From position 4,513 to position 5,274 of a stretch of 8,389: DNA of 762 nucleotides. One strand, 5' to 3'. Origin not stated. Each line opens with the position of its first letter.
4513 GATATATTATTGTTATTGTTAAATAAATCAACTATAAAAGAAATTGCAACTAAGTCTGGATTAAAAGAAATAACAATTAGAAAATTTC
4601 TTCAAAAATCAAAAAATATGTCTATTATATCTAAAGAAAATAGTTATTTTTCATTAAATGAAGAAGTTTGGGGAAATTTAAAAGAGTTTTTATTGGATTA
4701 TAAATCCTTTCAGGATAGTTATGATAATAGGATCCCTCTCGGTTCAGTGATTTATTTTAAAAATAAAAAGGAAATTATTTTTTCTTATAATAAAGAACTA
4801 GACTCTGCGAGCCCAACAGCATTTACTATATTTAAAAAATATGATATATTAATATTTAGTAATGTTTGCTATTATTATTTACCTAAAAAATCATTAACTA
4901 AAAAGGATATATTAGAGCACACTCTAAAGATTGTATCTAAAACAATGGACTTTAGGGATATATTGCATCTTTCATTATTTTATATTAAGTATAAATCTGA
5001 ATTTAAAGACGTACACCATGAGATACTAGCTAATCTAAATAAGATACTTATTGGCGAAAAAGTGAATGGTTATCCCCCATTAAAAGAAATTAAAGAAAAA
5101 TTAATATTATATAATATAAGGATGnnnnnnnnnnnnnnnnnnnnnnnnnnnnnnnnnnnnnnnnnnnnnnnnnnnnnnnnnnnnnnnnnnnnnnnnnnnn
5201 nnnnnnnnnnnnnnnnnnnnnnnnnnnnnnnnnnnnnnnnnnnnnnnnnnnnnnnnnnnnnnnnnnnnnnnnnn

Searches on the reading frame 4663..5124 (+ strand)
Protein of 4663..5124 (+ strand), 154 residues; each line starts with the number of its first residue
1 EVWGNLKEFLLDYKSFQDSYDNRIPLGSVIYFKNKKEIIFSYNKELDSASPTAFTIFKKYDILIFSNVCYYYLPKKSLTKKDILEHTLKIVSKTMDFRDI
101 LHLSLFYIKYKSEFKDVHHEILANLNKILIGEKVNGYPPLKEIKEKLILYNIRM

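Call 40: search_protein_representatives(alignment_id=A3)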
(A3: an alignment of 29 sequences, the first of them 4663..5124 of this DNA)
Query: 29 sequences, 153 profile positions. Proteins with E-value up to 0.001 (for the whole library): 335; up to 1e-10: 165; up to 1e-30: 86. The best 150 are listed.
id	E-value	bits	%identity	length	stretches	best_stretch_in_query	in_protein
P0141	2.8e-60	219.2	-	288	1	1-153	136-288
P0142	3.0e-60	219.1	-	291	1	1-153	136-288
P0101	1.1e-57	210.9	-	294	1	2-153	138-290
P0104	1.9e-57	210.0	-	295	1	1-153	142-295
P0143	2.5e-57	209.7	-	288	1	1-153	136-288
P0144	5.5e-57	208.6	-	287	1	2-153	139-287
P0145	9.3e-57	207.8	-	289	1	1-152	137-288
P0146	3.7e-56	205.9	-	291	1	2-153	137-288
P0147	5.5e-56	205.3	-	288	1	2-152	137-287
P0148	2.2e-55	203.4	-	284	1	1-153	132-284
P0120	3.1e-55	202.9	-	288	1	1-153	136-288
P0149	5.8e-55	202.0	-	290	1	1-153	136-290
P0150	1.4e-54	200.8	-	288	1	1-153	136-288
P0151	2.0e-54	200.2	-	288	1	2-153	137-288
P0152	5.3e-54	198.9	-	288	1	1-153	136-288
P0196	3.9e-39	150.6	-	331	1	2-152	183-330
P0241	1.6e-23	99.9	-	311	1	2-146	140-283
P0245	1.3e-22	96.9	-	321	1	2-153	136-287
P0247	5.3e-22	95.0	-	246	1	2-131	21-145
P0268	8.8e-16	74.7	-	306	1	2-151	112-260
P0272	8.4e-14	68.3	-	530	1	30-153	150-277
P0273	2.1e-13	67.0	-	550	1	32-153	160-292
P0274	2.7e-13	66.7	-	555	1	23-153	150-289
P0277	3.3e-13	66.4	-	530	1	26-122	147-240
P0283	1.5e-12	64.3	-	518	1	28-152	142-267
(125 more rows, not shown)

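Call 41: search_protein_families(library=pfam, proteins=[P0272, P0273, P0274, P0277, P0283, P0268, P0245, P0241, P0196, P0247], max_evalue=0.01)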
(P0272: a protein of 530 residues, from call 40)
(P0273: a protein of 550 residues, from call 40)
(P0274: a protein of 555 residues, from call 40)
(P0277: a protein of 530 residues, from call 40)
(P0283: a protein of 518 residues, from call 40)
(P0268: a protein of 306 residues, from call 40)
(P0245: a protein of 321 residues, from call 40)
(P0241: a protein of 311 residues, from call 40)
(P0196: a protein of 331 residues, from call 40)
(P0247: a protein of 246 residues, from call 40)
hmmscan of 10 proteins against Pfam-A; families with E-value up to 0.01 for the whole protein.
P0272 (530 aa): 9 families
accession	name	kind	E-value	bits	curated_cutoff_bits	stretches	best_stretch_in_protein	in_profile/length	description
PF01022.26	HTH_5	-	1.5e-06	28.4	22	0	16-46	16-46/47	Bacterial regulatory protein, arsR family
PF24271.1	HVO_2833_C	-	1.7e-06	28.8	34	1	170-273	6-111/120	HVO_2833, C-terminal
PF19502.5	DUF6036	-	1.9e-06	28.2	23.6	1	286-416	2-116/164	Nucleotidyltransferase of unknown function (DUF6036)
PF12802.13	MarR_2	-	7.7e-06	26.4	27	1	13-50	18-55/61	MarR family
PF01978.25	TrmB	-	2.3e-05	24.6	25.6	0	15-51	22-58/68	Sugar-specific transcriptional regulator TrmB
PF24270.1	HTH_Cmi2_C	-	0.0012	19.6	27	0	447-518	57-121/125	Cmi2, C-terminal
PF09339.16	HTH_IclR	-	0.0012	19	22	0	15-48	18-51/52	IclR helix-turn-helix domain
PF25213.1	HVO_A0261_N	-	0.0077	16.5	35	0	19-54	28-63/86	HVO_A0261 N-terminal domain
PF02082.26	Rrf2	-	0.0087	16.7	30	0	19-70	27-81/132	Iron-dependent Transcriptional regulator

P0273 (550 aa): 29 families (the best 25 are shown)
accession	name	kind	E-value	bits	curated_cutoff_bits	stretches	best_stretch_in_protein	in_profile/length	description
PF01978.25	TrmB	-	3.6e-15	56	25.6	2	2-61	7-65/68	Sugar-specific transcriptional regulator TrmB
PF19502.5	DUF6036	-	3e-14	53.6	23.6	1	301-436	2-119/164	Nucleotidyltransferase of unknown function (DUF6036)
PF02082.26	Rrf2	-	2e-11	44.6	30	1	8-74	11-79/132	Iron-dependent Transcriptional regulator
PF13412.12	HTH_24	-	2.6e-11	43.4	21.9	1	2-48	2-48/48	Winged helix-turn-helix DNA-binding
PF01047.28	MarR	-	1e-10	41.8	24.6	1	4-49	4-49/59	MarR family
PF12802.13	MarR_2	-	1e-08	35.6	27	1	4-50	6-53/61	MarR family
PF13463.12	HTH_27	-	3.9e-07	30.7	22.2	0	1-51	1-52/68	Winged helix DNA-binding domain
PF24034.1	DUF7343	-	4.9e-07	30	27.6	0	507-541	22-56/62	Domain of unknown function (DUF7343)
PF24270.1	HTH_Cmi2_C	-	5.3e-07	30.4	27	0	87-131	80-125/125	Cmi2, C-terminal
PF00392.27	GntR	-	5.9e-07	29.5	27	0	505-543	26-64/64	Bacterial regulatory proteins, gntR family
PF25212.1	HVO_A0114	-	2.3e-06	27.7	27.6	0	4-58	23-77/84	HVO_A0114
PF13545.12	HTH_Crp_2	-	6.2e-06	26.5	27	0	18-51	23-55/70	Crp-like helix-turn-helix domain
PF03965.22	Penicillinase_R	-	1.7e-05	25.6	22.6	0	502-545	16-63/115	Penicillinase repressor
PF01022.26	HTH_5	-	1.9e-05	24.9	22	1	501-534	13-46/47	Bacterial regulatory protein, arsR family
PF22979.2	HTH_69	-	0.00014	22.2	27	0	107-128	39-60/69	Winged helix-turn-helix domain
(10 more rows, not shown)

P0274 (555 aa): 17 families
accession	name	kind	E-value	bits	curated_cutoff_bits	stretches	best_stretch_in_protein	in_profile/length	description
PF01978.25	TrmB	-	2.2e-12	47.1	25.6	2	3-52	8-58/68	Sugar-specific transcriptional regulator TrmB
PF01022.26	HTH_5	-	6.8e-09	35.9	22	1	6-48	5-47/47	Bacterial regulatory protein, arsR family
PF24271.1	HVO_2833_C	-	3.8e-07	30.9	34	1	176-286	6-119/120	HVO_2833, C-terminal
PF13412.12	HTH_24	-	4.3e-07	29.9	21.9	1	15-47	16-48/48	Winged helix-turn-helix DNA-binding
PF25213.1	HVO_A0261_N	-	5.7e-06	26.6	35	0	8-51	16-59/86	HVO_A0261 N-terminal domain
PF24270.1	HTH_Cmi2_C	-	6.4e-06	26.9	27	0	5-50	77-122/125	Cmi2, C-terminal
PF13463.12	HTH_27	-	1.2e-05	25.9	22.2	1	1-52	1-54/68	Winged helix DNA-binding domain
PF14394.12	DUF4423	-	1.4e-05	25.4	30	0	501-549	28-74/165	Domain of unknown function (DUF4423)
PF13545.12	HTH_Crp_2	-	3.9e-05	24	27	1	18-63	24-67/70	Crp-like helix-turn-helix domain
PF08279.18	HTH_11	-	4.4e-05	23.7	25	0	84-129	3-51/55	HTH domain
PF09339.16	HTH_IclR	-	8.1e-05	22.8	22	0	8-48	8-50/52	IclR helix-turn-helix domain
PF12802.13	MarR_2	-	8.4e-05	23.1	27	1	5-49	7-53/61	MarR family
PF01047.28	MarR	-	0.00013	22.3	24.6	1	6-52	6-53/59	MarR family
PF25212.1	HVO_A0114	-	0.00023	21.3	27.6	0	6-56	25-75/84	HVO_A0114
PF24034.1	DUF7343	-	0.00039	20.7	27.6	0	20-50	22-52/62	Domain of unknown function (DUF7343)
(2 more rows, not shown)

P0277 (530 aa): 10 families
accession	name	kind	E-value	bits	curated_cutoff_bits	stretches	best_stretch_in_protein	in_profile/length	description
PF01978.25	TrmB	-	1.1e-08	35.2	25.6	0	27-52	34-59/68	Sugar-specific transcriptional regulator TrmB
PF19502.5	DUF6036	-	2.6e-08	34.3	23.6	1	290-428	4-127/164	Nucleotidyltransferase of unknown function (DUF6036)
PF09339.16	HTH_IclR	-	0.00011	22.4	22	0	484-517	17-50/52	IclR helix-turn-helix domain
PF24271.1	HVO_2833_C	-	0.00014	22.6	34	1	171-260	6-96/120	HVO_2833, C-terminal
PF08279.18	HTH_11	-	0.00018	21.8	25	0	87-115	12-40/55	HTH domain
PF25212.1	HVO_A0114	-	0.00021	21.4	27.6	0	483-523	34-74/84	HVO_A0114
PF25213.1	HVO_A0261_N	-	0.00031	21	35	0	475-518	13-57/86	HVO_A0261 N-terminal domain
PF03965.22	Penicillinase_R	-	0.00075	20.3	22.6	0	485-527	17-63/115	Penicillinase repressor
PF13730.12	HTH_36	-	0.002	18.3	25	0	27-45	37-55/55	Helix-turn-helix domain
PF13412.12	HTH_24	-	0.0033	17.4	21.9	0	93-120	20-47/48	Winged helix-turn-helix DNA-binding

P0283 (518 aa): 21 families
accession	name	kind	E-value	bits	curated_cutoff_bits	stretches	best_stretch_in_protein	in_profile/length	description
PF01022.26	HTH_5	-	5.9e-11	42.5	22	1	465-504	7-46/47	Bacterial regulatory protein, arsR family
PF01978.25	TrmB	-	3.2e-08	33.7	25.6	1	466-515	14-63/68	Sugar-specific transcriptional regulator TrmB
PF13545.12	HTH_Crp_2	-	5.7e-08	33.1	27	1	86-126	22-63/70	Crp-like helix-turn-helix domain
PF13412.12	HTH_24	-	2.4e-07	30.7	21.9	0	93-117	24-48/48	Winged helix-turn-helix DNA-binding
PF12840.13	HTH_20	-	3.2e-07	30.7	27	0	464-501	8-46/51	Helix-turn-helix domain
PF13730.12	HTH_36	-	1.4e-06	28.4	25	0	25-44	36-55/55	Helix-turn-helix domain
PF19502.5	DUF6036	-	2.1e-06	28.1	23.6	1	277-422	6-133/164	Nucleotidyltransferase of unknown function (DUF6036)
PF25213.1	HVO_A0261_N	-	4.8e-06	26.8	35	0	6-63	15-73/86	HVO_A0261 N-terminal domain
PF01047.28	MarR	-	1.1e-05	25.6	24.6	0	93-117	24-48/59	MarR family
PF24271.1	HVO_2833_C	-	1.2e-05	26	34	1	163-271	4-108/120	HVO_2833, C-terminal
PF08279.18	HTH_11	-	1.9e-05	24.9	25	0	93-118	22-46/55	HTH domain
PF08220.18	HTH_DeoR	-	4.2e-05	23.6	21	0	470-508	11-49/57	DeoR-like helix-turn-helix domain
PF12802.13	MarR_2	-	9.7e-05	22.9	27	0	462-505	7-52/61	MarR family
PF13551.12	HTH_29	-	0.00053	20.5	28.1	0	90-117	16-43/64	Winged helix-turn helix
PF06969.22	HemN_C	-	0.001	19.5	24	1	30-59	36-66/67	HemN C-terminal domain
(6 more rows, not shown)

P0268 (306 aa): 0 families

P0245 (321 aa): 5 families
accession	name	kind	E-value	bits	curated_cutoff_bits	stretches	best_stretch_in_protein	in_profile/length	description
PF13545.12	HTH_Crp_2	-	7.7e-06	26.2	27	0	23-58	28-63/70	Crp-like helix-turn-helix domain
PF12802.13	MarR_2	-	0.00016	22.2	27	0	7-49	11-52/61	MarR family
PF01978.25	TrmB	-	0.00066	19.9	25.6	0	15-53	20-58/68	Sugar-specific transcriptional regulator TrmB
PF09339.16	HTH_IclR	-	0.0016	18.6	22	0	14-47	13-48/52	IclR helix-turn-helix domain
PF25213.1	HVO_A0261_N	-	0.0095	16.2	35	0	93-129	24-60/86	HVO_A0261 N-terminal domain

P0241 (311 aa): 8 families
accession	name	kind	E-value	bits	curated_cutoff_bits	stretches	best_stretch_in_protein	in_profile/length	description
PF01978.25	TrmB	-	3.2e-05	24.1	25.6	1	18-51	19-52/68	Sugar-specific transcriptional regulator TrmB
PF09339.16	HTH_IclR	-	0.00013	22.1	22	0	11-51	6-48/52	IclR helix-turn-helix domain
PF13551.12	HTH_29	-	0.0002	21.8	28.1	0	23-49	13-40/64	Winged helix-turn helix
PF13545.12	HTH_Crp_2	-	0.0016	18.8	27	0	25-55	26-56/70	Crp-like helix-turn-helix domain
PF13518.12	HTH_28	-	0.0023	18.4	25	0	17-55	9-48/52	Helix-turn-helix domain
PF08279.18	HTH_11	-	0.0058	16.9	25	0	24-58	18-53/55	HTH domain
PF12802.13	MarR_2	-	0.0059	17.2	27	0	9-51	6-50/61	MarR family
PF25213.1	HVO_A0261_N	-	0.0092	16.3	35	0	83-118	10-46/86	HVO_A0261 N-terminal domain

P0196 (331 aa): 12 families
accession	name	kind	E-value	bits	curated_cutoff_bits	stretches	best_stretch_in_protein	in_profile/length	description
PF01978.25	TrmB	-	2.6e-08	34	25.6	0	45-96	4-56/68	Sugar-specific transcriptional regulator TrmB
PF13463.12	HTH_27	-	9.2e-06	26.3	22.2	0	64-103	20-65/68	Winged helix DNA-binding domain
PF01022.26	HTH_5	-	1.4e-05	25.4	22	1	128-172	3-47/47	Bacterial regulatory protein, arsR family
PF12802.13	MarR_2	-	0.0001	22.8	27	0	129-170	7-50/61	MarR family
PF24409.1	wHTH-PRTase_assc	-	0.00023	21.6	27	0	130-173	1-44/83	wHTH-PRTase associated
PF21984.2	DnaD_N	-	0.00035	21.1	27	0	64-98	37-71/101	DnaD N-terminal domain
PF14947.12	HTH_45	-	0.00038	20.8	25.5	0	132-178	11-57/77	Winged helix-turn-helix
PF09339.16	HTH_IclR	-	0.0006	20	22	1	135-171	13-49/52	IclR helix-turn-helix domain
PF25213.1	HVO_A0261_N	-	0.002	18.4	35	0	127-178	11-62/86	HVO_A0261 N-terminal domain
PF14394.12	DUF4423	-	0.005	17.1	30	0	130-178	26-75/165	Domain of unknown function (DUF4423)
PF13518.12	HTH_28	-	0.0088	16.5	25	0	129-169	2-41/52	Helix-turn-helix domain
PF24270.1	HTH_Cmi2_C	-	0.0095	16.6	27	0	127-177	73-125/125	Cmi2, C-terminal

P0247 (246 aa): 0 families

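Call 90: find_encoding_contigs(protein=P0273, flank=4000, max_places=3)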
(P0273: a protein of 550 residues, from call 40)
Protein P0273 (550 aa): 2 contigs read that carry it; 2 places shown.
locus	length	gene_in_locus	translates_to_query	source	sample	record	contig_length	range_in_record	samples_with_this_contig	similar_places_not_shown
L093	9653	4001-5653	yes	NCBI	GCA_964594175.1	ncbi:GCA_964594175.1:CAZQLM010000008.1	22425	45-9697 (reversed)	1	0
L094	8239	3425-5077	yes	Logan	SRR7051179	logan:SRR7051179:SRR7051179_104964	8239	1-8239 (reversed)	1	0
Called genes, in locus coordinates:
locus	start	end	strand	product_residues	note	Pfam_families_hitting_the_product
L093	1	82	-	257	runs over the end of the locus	PF00149:Metallophos (weak), PF12850:Metallophos_2 (weak)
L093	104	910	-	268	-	-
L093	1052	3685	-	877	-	PF04851:ResIII, PF00270:DEAD, PF00271:Helicase_C, PF19306:WHD_Lhr, PF08494:DEAD_assoc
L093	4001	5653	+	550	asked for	PF00392:GntR (faint), PF01022:HTH_5 (faint), PF01047:MarR (weak), PF01978:TrmB (faint), PF02082:Rrf2 (faint), PF03965:Penicillinase_R (faint), PF13412:HTH_24 (weak), PF19502:DUF6036, +5 more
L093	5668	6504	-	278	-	PF12706:Lactamase_B_2 (weak)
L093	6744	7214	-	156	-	PF01966:HD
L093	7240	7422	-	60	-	-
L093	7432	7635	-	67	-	PF00808:CBFD_NFYB_HMF, PF02969:TAF, PF07524:Bromo_TP (weak), PF15511:CENP-T_C, PF00125:Histone, PF15630:CENP-S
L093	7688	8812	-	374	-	-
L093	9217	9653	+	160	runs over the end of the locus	?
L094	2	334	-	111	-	?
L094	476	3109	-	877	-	PF04851:ResIII, PF00270:DEAD, PF00271:Helicase_C, PF19306:WHD_Lhr, PF08494:DEAD_assoc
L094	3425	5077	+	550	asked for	PF00392:GntR (faint), PF01022:HTH_5 (faint), PF01047:MarR (weak), PF01978:TrmB (faint), PF02082:Rrf2 (faint), PF03965:Penicillinase_R (faint), PF13412:HTH_24 (weak), PF19502:DUF6036, +5 more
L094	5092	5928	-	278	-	PF12706:Lactamase_B_2 (weak)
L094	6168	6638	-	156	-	PF01966:HD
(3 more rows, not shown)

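Call 101: search_solved_structures(query=P0273, max_evalue=1, show_alignments=0)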
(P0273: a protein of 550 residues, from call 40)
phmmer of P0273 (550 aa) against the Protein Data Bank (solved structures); distinct sequences matched with E-value up to 1: 11.
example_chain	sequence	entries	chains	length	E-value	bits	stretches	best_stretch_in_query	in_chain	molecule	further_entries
2kko_A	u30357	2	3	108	0.051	15.7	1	66-133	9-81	POSSIBLE TRANSCRIPTIONAL REGULATORY PROTEIN (POSSIBLY ARSR-FAMILY) | Possible transcriptional regulatory arsR-family protein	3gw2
3f6o_A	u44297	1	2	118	0.12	14.6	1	19-93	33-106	Probable transcriptional regulator, ArsR family protein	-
6o8k_A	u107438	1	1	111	0.23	13.6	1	478-546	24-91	Transcriptional regulator, ArsR family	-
13ct_A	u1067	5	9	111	0.28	13.3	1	480-546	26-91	Transcriptional regulator, ArsR family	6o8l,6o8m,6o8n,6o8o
8qkf_A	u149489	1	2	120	0.35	13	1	483-546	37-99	ArsR family transcriptional regulator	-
2p5v_A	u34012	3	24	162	0.41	12.8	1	2-48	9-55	Transcriptional regulator, LRP/AsnC family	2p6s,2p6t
9sgv_A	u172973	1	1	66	0.43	12.7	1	500-541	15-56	Ap3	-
2cfx_A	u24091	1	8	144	0.55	12.3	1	5-49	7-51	HTH-TYPE TRANSCRIPTIONAL REGULATOR LRPC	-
2heo_A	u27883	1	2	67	0.58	12.3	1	500-537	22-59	Z-DNA binding protein 1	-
9j8g_A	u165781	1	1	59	0.73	11.9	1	500-535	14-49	Z-DNA-binding protein 1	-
1j75_A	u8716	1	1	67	0.89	11.6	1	500-535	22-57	Tumor Stroma and Activated Macrophage Protein DLM-1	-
